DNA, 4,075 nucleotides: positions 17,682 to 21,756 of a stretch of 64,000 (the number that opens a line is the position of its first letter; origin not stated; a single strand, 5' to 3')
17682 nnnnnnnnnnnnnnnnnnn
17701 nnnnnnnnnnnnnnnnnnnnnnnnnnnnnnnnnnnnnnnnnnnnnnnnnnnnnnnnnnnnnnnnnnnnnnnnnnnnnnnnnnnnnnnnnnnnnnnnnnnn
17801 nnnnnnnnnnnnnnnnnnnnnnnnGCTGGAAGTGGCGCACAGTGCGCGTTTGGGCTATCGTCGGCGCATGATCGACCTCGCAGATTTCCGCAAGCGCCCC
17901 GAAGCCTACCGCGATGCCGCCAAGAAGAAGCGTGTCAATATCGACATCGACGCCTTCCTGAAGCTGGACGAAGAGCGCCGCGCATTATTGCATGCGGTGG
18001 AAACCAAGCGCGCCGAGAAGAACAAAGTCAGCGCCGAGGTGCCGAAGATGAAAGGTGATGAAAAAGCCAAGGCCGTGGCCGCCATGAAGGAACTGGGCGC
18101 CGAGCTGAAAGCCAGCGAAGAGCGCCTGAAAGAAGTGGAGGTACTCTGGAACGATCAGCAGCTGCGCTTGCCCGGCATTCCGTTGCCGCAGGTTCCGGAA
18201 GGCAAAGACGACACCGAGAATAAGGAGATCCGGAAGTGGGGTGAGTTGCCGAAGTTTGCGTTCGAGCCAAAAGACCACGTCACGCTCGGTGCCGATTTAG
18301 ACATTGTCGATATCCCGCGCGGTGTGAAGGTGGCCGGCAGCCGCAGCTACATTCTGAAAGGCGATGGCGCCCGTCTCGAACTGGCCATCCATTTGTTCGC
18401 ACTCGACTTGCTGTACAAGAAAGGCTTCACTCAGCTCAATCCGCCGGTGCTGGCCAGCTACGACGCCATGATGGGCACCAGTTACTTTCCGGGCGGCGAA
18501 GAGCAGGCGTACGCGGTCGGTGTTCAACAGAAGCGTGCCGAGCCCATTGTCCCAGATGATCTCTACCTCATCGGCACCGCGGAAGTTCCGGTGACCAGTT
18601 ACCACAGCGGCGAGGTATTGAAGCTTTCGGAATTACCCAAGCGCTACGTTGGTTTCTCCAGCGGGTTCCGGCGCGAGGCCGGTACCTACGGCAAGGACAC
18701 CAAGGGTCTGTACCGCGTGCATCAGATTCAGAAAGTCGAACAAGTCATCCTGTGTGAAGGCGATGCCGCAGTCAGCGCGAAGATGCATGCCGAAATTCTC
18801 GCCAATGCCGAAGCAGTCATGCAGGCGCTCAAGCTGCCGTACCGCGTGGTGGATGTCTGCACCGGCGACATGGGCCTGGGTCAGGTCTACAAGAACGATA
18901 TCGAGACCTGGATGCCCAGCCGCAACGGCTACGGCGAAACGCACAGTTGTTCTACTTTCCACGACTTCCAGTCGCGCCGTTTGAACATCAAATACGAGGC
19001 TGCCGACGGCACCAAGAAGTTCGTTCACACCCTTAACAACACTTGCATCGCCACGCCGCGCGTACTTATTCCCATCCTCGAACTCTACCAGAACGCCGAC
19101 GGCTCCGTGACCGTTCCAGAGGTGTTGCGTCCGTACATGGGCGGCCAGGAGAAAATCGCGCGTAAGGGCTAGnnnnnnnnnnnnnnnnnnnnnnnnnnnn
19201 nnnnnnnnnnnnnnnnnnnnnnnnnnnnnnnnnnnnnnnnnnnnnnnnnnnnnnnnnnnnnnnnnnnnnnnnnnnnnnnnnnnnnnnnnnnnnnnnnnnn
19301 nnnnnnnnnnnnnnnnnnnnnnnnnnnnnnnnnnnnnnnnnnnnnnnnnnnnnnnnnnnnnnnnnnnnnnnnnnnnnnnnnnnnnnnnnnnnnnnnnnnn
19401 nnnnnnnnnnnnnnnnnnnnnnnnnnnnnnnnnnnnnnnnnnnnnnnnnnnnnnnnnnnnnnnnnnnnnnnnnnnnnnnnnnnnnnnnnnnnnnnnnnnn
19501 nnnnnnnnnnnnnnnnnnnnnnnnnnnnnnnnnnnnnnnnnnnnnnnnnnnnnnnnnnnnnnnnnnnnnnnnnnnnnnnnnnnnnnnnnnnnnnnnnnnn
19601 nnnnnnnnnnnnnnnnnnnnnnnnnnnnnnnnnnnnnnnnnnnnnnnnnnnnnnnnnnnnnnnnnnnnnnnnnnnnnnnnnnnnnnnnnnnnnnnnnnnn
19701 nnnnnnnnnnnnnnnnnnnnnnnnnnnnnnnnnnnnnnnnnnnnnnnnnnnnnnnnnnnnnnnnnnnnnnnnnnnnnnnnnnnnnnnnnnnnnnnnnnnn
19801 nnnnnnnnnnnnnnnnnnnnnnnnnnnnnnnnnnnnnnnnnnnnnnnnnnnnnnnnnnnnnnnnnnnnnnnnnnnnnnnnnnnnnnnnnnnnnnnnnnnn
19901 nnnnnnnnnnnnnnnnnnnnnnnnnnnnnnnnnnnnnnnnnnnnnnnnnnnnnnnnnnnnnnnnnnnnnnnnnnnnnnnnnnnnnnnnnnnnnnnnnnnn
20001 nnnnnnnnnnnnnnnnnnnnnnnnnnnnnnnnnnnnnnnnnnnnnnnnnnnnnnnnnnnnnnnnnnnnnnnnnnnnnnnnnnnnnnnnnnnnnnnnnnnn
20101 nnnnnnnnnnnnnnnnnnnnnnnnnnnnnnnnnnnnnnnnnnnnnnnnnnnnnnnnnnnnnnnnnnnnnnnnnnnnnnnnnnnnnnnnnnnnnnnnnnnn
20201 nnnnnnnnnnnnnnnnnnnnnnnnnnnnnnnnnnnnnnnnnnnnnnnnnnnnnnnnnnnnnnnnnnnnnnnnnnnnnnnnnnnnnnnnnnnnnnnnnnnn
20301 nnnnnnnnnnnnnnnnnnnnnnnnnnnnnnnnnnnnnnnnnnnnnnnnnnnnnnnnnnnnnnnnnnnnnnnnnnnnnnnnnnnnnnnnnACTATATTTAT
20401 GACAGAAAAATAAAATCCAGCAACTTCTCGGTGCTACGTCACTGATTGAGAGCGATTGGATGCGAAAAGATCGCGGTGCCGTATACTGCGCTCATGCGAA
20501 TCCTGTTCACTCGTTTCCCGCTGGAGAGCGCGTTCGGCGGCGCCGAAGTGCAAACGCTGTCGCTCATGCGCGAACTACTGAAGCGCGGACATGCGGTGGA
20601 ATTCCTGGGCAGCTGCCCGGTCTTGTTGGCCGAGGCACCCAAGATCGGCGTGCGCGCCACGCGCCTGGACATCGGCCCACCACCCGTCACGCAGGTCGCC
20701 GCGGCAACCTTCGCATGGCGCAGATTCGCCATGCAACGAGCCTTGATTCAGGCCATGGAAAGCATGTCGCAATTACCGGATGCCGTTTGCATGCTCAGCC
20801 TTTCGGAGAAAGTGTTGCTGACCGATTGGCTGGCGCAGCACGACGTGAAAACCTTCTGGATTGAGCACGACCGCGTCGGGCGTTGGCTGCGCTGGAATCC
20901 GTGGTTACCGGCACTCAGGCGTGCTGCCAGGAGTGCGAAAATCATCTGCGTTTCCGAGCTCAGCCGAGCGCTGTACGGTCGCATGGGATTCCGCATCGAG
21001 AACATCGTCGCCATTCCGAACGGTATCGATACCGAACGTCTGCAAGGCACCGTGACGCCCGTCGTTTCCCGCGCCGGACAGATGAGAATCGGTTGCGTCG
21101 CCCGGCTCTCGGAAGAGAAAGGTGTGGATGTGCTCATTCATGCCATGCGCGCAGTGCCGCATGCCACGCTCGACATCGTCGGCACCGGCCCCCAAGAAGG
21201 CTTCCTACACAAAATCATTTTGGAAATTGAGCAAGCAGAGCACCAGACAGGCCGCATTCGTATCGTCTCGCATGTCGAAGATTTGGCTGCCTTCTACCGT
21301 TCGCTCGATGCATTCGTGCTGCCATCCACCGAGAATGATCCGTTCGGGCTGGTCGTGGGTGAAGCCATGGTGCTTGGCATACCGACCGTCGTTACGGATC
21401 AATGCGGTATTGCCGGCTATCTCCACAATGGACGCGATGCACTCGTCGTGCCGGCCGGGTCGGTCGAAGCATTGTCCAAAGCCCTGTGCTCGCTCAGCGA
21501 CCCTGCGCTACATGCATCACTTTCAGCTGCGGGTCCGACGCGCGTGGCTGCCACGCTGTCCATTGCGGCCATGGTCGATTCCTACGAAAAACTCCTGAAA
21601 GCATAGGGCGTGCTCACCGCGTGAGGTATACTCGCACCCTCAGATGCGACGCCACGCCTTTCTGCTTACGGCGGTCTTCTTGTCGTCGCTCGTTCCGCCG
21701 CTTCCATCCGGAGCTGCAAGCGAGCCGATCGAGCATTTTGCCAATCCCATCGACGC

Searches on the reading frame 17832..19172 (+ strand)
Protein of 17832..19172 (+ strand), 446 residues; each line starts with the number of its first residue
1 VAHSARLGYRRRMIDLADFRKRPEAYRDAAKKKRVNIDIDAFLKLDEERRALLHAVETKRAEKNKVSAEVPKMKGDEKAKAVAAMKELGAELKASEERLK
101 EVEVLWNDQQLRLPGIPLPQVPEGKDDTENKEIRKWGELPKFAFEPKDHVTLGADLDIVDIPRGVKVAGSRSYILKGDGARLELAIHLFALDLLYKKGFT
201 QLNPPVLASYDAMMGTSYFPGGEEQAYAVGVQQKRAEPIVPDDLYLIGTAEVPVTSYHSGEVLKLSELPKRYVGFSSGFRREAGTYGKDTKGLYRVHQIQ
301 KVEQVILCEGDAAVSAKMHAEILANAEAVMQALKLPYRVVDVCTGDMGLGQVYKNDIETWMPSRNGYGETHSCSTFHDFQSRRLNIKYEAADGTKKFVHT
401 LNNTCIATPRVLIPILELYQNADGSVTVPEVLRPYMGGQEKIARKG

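Call 76: search_protein_families(library=pfam, proteins=[window:17832-19172:+], max_evalue=0.0001)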
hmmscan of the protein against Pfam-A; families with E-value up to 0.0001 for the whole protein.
window:17832-19172:+ (446 aa): 2 families
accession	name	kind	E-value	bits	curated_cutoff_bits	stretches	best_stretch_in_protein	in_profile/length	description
PF00587.30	tRNA-synt_2b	-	2.9e-30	106.1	29.3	1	242-418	9-178/179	tRNA synthetase class II core domain (G, H, P, S and T)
PF02403.27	Seryl_tRNA_N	-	8.6e-20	71.4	28.2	1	13-117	1-108/108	Seryl-tRNA synthetase N-terminal domain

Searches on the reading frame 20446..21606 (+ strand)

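Call 76: search_protein_families(library=pfam, proteins=[window:20446-21606:+], max_evalue=0.0001)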
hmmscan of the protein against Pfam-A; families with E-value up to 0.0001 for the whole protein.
window:20446-21606:+ (386 aa): 5 families
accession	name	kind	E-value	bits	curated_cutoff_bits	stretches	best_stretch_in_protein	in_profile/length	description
PF13692.12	Glyco_trans_1_4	-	9.1e-28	97.7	27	1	214-350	3-139/142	Glycosyl transferases group 1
PF00534.26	Glycos_transf_1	-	1.5e-25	90.1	26.4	1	214-350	17-155/172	Glycosyl transferases group 1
PF13439.12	Glyco_transf_4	-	1.6e-15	58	28.5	1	30-198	1-170/170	Glycosyltransferase Family 4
PF13579.12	Glyco_trans_4_4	-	1.2e-11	45.6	29.7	1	31-193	1-158/158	Glycosyl transferase 4-like domain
PF20706.3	GT4-conflict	-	9.7e-09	35.1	26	1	186-329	173-323/385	Family 4 Glycosyltransferase in conflict systems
